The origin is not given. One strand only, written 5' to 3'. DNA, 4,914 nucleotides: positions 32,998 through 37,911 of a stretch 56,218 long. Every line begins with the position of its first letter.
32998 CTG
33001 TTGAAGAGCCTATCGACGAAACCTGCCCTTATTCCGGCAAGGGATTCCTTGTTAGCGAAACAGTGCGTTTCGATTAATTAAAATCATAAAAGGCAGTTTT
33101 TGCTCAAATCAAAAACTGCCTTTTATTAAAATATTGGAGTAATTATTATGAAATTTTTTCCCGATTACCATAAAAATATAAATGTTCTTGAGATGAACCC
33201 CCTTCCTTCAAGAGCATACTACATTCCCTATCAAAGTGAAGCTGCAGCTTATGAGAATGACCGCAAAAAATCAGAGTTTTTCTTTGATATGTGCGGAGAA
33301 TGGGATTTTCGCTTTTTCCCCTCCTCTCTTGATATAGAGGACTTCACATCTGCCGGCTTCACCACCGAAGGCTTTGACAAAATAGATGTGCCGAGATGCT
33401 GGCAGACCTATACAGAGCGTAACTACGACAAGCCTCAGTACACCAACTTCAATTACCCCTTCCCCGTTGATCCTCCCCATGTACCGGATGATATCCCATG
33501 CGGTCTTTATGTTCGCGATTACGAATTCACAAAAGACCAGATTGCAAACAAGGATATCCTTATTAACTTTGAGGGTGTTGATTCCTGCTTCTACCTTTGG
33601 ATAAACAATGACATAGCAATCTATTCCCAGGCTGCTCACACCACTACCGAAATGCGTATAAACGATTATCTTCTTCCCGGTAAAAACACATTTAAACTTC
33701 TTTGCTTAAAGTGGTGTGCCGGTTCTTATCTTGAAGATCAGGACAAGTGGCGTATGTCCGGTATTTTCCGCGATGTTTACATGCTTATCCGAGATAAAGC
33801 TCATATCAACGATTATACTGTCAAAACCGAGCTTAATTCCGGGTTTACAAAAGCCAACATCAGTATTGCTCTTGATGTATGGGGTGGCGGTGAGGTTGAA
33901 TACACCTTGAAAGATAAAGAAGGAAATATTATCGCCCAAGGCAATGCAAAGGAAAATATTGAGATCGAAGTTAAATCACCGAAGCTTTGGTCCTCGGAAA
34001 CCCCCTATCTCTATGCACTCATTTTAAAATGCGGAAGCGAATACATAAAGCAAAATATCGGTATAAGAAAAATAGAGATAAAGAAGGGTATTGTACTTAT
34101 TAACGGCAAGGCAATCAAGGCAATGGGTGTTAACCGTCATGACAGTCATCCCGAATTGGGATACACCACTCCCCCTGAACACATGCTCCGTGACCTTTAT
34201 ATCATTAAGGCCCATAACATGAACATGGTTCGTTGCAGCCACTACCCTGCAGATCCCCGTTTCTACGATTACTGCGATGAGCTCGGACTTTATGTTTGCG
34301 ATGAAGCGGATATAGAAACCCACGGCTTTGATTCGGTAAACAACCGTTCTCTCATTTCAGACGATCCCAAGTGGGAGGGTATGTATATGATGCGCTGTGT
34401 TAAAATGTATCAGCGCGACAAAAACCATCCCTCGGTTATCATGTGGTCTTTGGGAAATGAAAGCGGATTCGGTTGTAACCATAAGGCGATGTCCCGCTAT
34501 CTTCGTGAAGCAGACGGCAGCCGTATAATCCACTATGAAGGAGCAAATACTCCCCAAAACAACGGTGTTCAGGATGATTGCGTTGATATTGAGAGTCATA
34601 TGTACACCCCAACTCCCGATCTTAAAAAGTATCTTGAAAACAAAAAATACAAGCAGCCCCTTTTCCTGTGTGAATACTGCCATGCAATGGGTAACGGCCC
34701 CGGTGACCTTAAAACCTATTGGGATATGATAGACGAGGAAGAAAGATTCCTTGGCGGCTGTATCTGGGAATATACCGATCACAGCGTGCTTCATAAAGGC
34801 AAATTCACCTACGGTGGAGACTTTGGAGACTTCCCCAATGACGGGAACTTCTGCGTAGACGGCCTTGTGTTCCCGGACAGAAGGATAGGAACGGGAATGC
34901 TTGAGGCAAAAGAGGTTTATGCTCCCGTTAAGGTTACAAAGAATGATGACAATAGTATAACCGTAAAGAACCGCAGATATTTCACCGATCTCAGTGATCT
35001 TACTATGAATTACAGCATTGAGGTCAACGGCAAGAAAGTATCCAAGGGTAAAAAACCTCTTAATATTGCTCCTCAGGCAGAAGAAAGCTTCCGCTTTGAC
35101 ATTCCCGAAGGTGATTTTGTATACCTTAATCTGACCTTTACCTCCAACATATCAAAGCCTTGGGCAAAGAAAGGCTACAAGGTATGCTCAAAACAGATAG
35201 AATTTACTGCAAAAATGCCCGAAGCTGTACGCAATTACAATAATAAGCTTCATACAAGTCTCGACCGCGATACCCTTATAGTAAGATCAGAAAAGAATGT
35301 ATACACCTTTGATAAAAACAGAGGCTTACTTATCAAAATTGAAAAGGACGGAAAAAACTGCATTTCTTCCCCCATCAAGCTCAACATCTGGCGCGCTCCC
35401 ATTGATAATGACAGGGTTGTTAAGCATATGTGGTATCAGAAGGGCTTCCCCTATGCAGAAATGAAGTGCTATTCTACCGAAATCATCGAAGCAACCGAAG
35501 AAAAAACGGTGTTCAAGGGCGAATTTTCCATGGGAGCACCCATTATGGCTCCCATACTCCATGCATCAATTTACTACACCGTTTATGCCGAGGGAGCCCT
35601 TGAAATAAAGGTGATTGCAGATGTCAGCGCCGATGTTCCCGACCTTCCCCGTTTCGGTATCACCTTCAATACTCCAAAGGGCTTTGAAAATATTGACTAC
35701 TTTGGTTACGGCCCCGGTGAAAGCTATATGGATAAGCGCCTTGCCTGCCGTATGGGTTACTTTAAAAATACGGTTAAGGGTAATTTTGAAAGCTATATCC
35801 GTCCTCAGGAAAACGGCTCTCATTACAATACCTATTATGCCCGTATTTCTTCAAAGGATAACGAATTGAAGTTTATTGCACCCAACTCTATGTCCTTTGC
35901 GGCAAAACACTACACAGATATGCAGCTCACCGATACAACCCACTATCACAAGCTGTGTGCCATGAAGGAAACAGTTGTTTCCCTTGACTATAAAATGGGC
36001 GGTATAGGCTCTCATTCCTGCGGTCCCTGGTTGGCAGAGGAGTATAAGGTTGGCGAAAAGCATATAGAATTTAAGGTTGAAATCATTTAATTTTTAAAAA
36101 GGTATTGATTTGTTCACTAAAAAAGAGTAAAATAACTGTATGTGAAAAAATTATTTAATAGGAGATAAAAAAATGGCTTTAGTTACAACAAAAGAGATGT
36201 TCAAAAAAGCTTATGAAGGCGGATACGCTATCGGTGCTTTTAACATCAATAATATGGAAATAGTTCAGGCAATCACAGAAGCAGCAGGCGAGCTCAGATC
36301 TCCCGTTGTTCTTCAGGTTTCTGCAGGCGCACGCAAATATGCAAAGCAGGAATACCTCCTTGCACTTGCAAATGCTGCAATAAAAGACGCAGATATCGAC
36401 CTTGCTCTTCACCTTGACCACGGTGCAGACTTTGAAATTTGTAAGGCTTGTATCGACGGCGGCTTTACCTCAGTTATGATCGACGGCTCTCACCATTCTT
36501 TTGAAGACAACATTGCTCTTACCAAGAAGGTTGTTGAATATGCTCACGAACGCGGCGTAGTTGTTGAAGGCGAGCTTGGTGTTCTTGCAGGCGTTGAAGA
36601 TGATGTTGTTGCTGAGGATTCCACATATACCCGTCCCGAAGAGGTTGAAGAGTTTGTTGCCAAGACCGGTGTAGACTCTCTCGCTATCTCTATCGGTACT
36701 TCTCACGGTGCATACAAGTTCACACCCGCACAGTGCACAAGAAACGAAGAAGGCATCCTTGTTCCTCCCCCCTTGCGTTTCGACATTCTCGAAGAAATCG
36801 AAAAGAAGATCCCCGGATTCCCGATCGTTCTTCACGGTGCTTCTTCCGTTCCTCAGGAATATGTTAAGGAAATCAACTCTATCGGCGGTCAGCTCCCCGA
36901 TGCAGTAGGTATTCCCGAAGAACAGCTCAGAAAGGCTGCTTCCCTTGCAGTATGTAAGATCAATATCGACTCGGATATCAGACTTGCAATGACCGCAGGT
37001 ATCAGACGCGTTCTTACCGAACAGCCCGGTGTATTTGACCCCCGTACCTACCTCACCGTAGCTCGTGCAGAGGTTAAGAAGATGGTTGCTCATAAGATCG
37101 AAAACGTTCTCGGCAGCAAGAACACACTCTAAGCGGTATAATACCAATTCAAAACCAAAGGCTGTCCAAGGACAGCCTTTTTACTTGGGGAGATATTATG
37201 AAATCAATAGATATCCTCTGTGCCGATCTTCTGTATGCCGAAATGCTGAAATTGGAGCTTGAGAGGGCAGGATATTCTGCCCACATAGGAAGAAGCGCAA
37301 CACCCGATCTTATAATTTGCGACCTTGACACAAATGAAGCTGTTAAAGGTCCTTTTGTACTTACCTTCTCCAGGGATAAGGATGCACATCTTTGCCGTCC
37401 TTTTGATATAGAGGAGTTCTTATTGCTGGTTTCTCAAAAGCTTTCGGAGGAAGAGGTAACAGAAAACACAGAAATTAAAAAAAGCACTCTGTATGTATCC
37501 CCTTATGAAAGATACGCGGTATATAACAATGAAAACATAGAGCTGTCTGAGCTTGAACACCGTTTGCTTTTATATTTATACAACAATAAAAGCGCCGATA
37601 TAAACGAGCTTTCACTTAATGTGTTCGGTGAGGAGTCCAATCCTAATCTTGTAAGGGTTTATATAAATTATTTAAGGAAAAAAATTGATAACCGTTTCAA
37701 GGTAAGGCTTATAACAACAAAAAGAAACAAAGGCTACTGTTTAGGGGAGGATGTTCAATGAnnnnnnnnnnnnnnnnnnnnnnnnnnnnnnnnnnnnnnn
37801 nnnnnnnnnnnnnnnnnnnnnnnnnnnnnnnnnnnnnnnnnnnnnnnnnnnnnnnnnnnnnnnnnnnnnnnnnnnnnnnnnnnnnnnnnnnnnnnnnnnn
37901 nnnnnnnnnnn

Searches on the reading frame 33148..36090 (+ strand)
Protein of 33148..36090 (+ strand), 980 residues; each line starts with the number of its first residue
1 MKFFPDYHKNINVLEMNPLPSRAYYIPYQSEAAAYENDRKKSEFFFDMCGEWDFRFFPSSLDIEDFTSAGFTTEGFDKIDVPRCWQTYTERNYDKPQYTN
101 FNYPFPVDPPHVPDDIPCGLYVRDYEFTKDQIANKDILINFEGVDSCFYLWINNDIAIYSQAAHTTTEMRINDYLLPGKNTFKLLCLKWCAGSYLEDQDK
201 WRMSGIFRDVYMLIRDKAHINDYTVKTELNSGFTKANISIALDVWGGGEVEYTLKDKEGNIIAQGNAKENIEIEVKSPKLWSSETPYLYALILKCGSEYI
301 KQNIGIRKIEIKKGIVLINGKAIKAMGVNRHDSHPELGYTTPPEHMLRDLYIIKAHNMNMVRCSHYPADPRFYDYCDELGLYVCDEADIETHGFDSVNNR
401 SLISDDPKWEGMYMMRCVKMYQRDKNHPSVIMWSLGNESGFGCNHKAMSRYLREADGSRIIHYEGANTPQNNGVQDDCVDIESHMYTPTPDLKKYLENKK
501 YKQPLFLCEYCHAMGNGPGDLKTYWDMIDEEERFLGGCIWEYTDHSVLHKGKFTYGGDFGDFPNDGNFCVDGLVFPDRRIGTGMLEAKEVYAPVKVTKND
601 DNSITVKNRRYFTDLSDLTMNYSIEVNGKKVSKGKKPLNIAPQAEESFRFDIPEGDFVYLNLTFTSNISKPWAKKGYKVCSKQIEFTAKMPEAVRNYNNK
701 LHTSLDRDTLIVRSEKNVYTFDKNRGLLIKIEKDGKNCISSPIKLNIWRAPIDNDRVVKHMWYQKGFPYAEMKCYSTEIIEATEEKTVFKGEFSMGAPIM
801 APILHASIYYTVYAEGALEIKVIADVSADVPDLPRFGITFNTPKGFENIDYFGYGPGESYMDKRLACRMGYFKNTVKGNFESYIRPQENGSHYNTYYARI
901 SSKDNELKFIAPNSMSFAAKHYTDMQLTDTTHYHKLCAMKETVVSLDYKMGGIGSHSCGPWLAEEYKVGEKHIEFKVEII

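Call 22: search_protein_families(library=pfam, proteins=[window:33148-36090:+], max_evalue=0.00001)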
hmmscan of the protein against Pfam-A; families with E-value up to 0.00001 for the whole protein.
window:33148-36090:+ (980 aa): 5 families
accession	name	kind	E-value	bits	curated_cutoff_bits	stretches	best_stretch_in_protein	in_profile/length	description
PF02836.23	Glyco_hydro_2_C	-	4.9e-93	312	21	1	309-595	1-301/302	Glycosyl hydrolases family 2, TIM barrel domain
PF02929.23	Bgal_small_N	-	3.1e-65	220.7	25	1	715-979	3-248/248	Beta galactosidase small chain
PF02837.24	Glyco_hydro_2_N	-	4.4e-31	108.5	28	1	48-213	4-166/169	Glycosyl hydrolases family 2, sugar binding domain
PF16353.11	LacZ_4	-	5.8e-18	65.4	27.3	1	604-685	1-85/87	Beta-galactosidase, domain 4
PF00703.27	Glyco_hydro_2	-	3e-11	44.5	23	1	218-307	1-109/109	Glycosyl hydrolases family 2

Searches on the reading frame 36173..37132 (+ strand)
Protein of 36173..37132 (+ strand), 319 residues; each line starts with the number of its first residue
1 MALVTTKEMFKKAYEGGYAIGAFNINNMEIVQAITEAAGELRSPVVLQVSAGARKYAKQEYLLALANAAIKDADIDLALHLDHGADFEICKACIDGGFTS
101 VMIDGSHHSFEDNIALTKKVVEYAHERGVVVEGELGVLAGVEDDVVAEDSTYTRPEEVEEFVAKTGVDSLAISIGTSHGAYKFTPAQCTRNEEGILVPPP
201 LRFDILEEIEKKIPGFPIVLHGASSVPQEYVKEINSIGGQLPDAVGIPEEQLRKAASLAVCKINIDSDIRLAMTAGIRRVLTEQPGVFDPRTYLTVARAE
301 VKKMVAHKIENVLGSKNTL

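Call 22: search_protein_families(library=pfam, proteins=[window:36173-37132:+], max_evalue=0.00001)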
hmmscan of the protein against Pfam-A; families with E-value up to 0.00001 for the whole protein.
window:36173-37132:+ (319 aa): 1 family
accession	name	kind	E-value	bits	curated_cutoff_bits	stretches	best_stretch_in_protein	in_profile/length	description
PF01116.26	F_bP_aldolase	-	7.5e-103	344.3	25.5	1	4-317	1-276/277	Fructose-bisphosphate aldolase class-II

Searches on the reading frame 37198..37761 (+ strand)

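Call 22: search_protein_families(library=pfam, proteins=[window:37198-37761:+], max_evalue=0.00001)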
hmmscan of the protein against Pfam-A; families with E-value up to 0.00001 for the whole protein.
window:37198-37761:+ (187 aa): 1 family
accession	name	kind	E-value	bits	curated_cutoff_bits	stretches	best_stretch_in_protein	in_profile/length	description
PF00486.34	Trans_reg_C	-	7.8e-11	42.3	26.2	1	112-182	2-77/77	Transcriptional regulatory protein, C terminal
